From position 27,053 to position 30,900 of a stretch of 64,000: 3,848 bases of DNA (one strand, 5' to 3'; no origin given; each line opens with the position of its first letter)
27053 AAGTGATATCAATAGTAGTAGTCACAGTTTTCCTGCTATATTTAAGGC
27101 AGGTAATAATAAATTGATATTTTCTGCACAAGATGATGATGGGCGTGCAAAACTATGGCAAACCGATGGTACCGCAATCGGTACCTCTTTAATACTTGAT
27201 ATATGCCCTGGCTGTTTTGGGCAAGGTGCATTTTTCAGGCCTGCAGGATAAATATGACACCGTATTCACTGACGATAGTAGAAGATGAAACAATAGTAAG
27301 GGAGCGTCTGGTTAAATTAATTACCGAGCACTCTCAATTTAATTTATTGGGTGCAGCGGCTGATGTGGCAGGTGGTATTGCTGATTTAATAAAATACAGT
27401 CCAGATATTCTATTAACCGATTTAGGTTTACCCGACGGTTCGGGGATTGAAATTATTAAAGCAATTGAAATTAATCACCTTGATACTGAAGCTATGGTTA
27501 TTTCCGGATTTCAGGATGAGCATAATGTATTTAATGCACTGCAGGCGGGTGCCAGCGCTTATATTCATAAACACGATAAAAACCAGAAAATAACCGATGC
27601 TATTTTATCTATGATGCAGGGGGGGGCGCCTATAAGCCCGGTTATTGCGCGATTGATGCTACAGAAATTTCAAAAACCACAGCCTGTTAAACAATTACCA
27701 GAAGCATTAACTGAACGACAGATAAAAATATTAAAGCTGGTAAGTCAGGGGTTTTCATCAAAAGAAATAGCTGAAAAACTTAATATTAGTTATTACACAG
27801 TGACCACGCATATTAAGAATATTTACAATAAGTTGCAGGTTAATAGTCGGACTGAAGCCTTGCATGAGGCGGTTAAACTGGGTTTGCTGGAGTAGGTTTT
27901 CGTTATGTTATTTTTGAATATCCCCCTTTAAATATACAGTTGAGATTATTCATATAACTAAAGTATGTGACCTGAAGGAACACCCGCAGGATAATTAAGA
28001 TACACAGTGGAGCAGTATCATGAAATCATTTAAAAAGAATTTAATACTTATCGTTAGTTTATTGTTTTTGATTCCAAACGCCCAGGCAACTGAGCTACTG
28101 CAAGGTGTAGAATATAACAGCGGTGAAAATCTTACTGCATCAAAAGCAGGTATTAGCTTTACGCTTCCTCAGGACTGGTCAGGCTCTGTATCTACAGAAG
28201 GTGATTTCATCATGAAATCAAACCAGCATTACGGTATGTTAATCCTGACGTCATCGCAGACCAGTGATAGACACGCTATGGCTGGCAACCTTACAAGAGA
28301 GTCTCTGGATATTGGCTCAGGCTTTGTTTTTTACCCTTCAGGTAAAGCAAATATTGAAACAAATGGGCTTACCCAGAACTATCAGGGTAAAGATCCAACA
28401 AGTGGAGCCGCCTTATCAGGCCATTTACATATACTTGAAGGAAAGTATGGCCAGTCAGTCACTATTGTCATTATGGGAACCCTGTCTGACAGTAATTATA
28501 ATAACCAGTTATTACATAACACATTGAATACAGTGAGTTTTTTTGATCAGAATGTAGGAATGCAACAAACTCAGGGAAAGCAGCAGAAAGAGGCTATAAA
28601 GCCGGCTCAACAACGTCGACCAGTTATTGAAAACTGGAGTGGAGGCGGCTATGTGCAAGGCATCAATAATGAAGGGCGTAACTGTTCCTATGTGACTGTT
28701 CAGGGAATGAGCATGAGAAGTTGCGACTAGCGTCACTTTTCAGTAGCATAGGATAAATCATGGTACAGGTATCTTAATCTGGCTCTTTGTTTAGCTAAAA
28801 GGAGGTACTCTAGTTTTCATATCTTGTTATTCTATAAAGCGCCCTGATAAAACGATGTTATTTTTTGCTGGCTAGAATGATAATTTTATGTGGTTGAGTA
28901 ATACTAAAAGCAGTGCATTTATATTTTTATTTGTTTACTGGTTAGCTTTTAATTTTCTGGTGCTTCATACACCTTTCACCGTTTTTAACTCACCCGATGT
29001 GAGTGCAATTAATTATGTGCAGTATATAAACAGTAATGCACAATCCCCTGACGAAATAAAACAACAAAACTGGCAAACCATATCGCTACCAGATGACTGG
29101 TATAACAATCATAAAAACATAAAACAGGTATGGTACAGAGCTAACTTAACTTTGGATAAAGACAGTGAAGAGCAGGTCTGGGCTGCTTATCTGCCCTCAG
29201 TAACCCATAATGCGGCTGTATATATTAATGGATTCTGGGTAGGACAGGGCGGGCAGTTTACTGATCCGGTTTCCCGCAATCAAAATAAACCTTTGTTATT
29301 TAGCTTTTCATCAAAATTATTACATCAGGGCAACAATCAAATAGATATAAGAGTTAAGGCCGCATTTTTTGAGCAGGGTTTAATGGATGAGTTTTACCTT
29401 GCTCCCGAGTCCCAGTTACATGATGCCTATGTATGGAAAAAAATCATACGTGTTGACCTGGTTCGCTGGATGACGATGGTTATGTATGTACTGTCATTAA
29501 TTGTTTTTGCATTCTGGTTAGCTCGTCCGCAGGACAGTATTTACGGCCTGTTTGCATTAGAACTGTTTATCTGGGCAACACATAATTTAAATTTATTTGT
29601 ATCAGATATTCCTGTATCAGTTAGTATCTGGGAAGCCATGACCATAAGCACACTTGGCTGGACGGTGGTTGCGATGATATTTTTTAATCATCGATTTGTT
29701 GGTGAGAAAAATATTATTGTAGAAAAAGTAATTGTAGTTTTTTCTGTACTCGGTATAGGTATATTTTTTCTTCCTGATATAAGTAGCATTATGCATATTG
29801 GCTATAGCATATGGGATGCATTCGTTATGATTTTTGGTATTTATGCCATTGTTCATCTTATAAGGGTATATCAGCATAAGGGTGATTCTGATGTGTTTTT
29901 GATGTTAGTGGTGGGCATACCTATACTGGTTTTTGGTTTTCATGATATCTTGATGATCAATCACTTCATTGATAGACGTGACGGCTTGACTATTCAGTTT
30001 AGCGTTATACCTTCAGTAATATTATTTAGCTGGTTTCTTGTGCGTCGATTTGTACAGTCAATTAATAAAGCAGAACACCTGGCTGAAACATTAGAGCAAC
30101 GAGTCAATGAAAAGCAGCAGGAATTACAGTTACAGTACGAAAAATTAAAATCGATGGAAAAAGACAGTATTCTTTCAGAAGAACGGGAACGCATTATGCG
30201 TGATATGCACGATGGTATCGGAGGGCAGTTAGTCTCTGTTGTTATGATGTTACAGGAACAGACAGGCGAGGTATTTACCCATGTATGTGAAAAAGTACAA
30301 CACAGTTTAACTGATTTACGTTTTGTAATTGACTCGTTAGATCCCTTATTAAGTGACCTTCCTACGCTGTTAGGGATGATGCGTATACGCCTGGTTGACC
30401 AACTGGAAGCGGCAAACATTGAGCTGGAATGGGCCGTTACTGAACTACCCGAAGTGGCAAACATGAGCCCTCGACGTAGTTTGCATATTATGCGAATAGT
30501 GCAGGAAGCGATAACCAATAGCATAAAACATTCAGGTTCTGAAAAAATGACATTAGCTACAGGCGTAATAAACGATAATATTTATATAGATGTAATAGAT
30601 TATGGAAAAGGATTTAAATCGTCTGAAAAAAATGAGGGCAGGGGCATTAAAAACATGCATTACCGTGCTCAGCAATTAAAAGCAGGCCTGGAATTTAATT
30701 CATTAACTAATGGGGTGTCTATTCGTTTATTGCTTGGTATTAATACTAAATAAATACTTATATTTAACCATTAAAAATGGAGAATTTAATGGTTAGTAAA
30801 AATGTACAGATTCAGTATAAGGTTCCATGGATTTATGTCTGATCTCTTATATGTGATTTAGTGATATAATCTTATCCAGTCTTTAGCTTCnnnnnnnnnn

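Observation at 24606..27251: Lipoprotein combining PKD-like domains with a C-terminal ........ repeat array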

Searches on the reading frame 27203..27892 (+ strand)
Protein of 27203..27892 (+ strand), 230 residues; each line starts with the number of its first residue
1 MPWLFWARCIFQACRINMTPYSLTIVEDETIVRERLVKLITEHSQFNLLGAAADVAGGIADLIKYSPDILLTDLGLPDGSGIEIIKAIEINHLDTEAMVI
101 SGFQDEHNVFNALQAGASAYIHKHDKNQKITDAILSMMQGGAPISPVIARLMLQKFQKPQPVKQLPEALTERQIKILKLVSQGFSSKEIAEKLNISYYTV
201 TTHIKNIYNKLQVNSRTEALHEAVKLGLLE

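Call 6: search_protein_families(library=pfam, proteins=[window:27203-27892:+], max_evalue=0.01)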
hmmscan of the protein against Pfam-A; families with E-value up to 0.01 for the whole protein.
window:27203-27892:+ (230 aa): 15 families
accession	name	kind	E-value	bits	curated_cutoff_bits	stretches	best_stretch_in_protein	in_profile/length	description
PF00196.25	GerE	-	5.6e-20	71.2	23.5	1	168-222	2-56/57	Bacterial regulatory proteins, luxR family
PF00072.30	Response_reg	-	7.8e-18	65.1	30.2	1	24-134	2-110/111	Response regulator receiver domain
PF08281.18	Sigma70_r4_2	-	6.8e-06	26.1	25.7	1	167-208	9-51/54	Sigma-70, region 4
PF13384.12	HTH_23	-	7.5e-06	26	24.6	1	171-207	5-40/50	Homeodomain-like domain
PF04967.18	HTH_10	-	3e-05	24.2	23.1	1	170-211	2-51/53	HTH DNA binding domain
PF08279.18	HTH_11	-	6.8e-05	23.1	25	1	172-209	1-41/55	HTH domain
PF13518.12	HTH_28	-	0.00031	21.2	25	1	173-205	2-34/52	Helix-turn-helix domain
PF04297.20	UPF0122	-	0.00084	20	22.7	1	168-211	17-61/101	Putative helix-turn-helix protein, YlxM / p13 like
PF19610.4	DUF6115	-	0.00095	20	27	1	155-195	82-122/134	Family of unknown function (DUF6115)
PF14493.12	HTH_40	-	0.0011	19.6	27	1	177-213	6-43/89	Helix-turn-helix domain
PF13936.12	HTH_38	-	0.0041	17.3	27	0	175-205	12-42/44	Helix-turn-helix domain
PF13412.12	HTH_24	-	0.0043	17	21.9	0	170-205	2-39/48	Winged helix-turn-helix DNA-binding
PF09862.15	DUF2089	-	0.0049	17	33.4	1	187-213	20-46/47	Domain of unknown function (DUF2089)-HTH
PF04545.22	Sigma70_r4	-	0.0059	16.5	24.1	0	168-211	4-48/50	Sigma-70, region 4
PF02796.21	HTH_7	-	0.0093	16.5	23.8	0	166-200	3-38/45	Helix-turn-helix domain of resolvase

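Call 7: search_protein_families(library=ncbifam, proteins=[window:27203-27892:+], max_evalue=0.01)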
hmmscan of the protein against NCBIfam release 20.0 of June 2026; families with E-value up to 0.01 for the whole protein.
window:27203-27892:+ (230 aa): 101 families (the best 25 are shown)
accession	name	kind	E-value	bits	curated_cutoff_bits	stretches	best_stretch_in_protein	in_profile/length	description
NF047785.1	respo_reg_MadR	equivalog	1.1e-34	119.6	300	1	24-229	4-209/209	MadR family response regulator transcription factor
NF007935.0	PRK10651.1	equivalog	2.1e-33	115.3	250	1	19-219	5-206/216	two-component system response regulator NarL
NF011896.0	PRK15369.1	equivalog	4.1e-33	114.8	242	1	20-229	3-210/211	two component system response regulator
NF052445.1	RespRegMctR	equivalog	5.8e-29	101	300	1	23-226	4-202/205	two-component system response regulator MctR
NF007708.0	PRK10403.1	equivalog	4.4e-27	94.9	343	1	18-219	4-204/215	nitrate/nitrite response regulator protein NarP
NF007018.1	PRK09483.1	equivalog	7.1e-22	78.1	280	1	23-229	4-209/217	UvrY/SirA/GacA family response regulator transcription factor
NF007403.0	PRK09935.1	equivalog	2.7e-21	76.1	271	1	18-223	1-204/210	fimbria biosynthesis transcriptional regulator FimZ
NF006900.1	PRK09390.1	equivalog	2.8e-16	59.6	255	1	22-220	6-194/203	response regulator FixJ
NF007685.0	PRK10360.1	equivalog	1.3e-15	57.7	258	1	23-219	4-188/196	response regulator transcription factor UhpA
NF007505.1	PRK10100.1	equivalog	1.8e-15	57.2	250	1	118-221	94-197/204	biofilm master transcriptional regulator CsgD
NF007419.0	PRK09958.1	equivalog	3.2e-15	56.3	251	1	25-219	5-194/204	acid-sensing system DNA-binding response regulator EvgA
NF041830.1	RR_TF_ErdR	exception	1e-14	54.8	390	1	21-219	2-201/213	response regulator transcription factor ErdR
NF003420.0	PRK04841.1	equivalog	2.8e-14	52.1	537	1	153-226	825-896/903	HTH-type transcriptional regulator MalT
TIGR03020.2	EpsA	equivalog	3.1e-13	49.9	170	1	147-222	166-244/247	XrtB/PEP-CTERM-associated transcriptional regulator EpsA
NF033791.1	ActR_PrrA_rreg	equivalog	8.3e-13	48.7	250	1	22-139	3-118/173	ActR/PrrA/RegA family redox response regulator transcription factor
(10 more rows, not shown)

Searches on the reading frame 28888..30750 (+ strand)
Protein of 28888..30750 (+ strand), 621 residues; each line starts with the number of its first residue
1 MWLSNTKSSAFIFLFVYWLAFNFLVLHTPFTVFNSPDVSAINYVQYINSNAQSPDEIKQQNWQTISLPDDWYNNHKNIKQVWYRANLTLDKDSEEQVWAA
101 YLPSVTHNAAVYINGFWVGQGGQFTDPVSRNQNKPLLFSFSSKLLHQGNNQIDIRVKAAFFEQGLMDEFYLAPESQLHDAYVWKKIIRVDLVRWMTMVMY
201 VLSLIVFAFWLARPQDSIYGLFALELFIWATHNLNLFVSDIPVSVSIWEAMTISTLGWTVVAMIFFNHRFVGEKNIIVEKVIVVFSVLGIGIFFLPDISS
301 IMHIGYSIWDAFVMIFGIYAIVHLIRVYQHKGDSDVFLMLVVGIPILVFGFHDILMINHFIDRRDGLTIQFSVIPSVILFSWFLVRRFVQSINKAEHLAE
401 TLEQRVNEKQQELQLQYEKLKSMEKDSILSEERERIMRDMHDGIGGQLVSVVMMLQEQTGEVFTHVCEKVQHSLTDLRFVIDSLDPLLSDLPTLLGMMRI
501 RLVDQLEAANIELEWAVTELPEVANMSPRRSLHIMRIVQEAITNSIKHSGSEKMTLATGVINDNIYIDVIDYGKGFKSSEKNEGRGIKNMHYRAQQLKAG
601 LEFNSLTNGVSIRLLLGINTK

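Call 6: search_protein_families(library=pfam, proteins=[window:28888-30750:+], max_evalue=0.01)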
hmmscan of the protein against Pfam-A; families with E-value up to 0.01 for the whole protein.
window:28888-30750:+ (621 aa): 3 families
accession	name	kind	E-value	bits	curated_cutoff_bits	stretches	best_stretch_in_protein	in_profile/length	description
PF02518.31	HATPase_c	-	5.7e-05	24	26.4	1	532-582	4-55/111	Histidine kinase-, DNA gyrase B-, and HSP90-like ATPase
PF07730.19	HisKA_3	-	9.2e-05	23.3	24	1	432-474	1-42/68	Histidine kinase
PF02837.24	Glyco_hydro_2_N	-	0.00016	22.1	28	1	78-186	64-159/169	Glycosyl hydrolases family 2, sugar binding domain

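Call 7: search_protein_families(library=ncbifam, proteins=[window:28888-30750:+], max_evalue=0.01)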
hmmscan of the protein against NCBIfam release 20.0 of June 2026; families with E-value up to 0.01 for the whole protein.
window:28888-30750:+ (621 aa): 11 families
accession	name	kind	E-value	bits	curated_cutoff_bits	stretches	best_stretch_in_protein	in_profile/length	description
NF052443.1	SensHisKinMctS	equivalog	8.5e-16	57.3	700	1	414-616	230-446/457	two-component system sensor histidine kinase MctS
NF052531.1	Strep_LiaS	equivalog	2.9e-15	56.4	450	1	396-613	97-322/328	envelope stress sensor histidine kinase LiaS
NF008649.0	PRK11644.1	equivalog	9.3e-14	51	408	1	404-616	273-494/499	signal transduction histidine-protein kinase/phosphatase UhpB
NF008184.0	PRK10935.1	equivalog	5e-13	48.5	553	1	418-615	349-556/565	nitrate/nitrite two-component system sensor histidine kinase NarQ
NF047786.1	his_kin_MadS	equivalog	5.1e-13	48.9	500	1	389-612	184-429/434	MadS family sensor histidine kinase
NF007896.0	PRK10600.1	equivalog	3.3e-09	36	578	1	396-604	352-570/598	nitrate/nitrite two-component system sensor histidine kinase NarX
NF040691.1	MtrAB_MtrB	equivalog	1.9e-05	23.9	450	1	507-582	364-436/507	MtrAB system histidine kinase MtrB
NF003144.0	PRK04069.1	equivalog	0.00034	20.1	145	1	538-600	47-113/161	anti-sigma B factor RsbW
TIGR01924.1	rsbW_low_gc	equivalog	0.00099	18.6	155.05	1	537-600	46-113/159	anti-sigma B factor RsbW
NF041462.1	GalA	equivalog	0.0027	15.9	900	0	81-162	84-157/763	beta-galactosidase GalA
TIGR01925.2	spIIAB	equivalog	0.0053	16.7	135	0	534-581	38-89/137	anti-sigma F factor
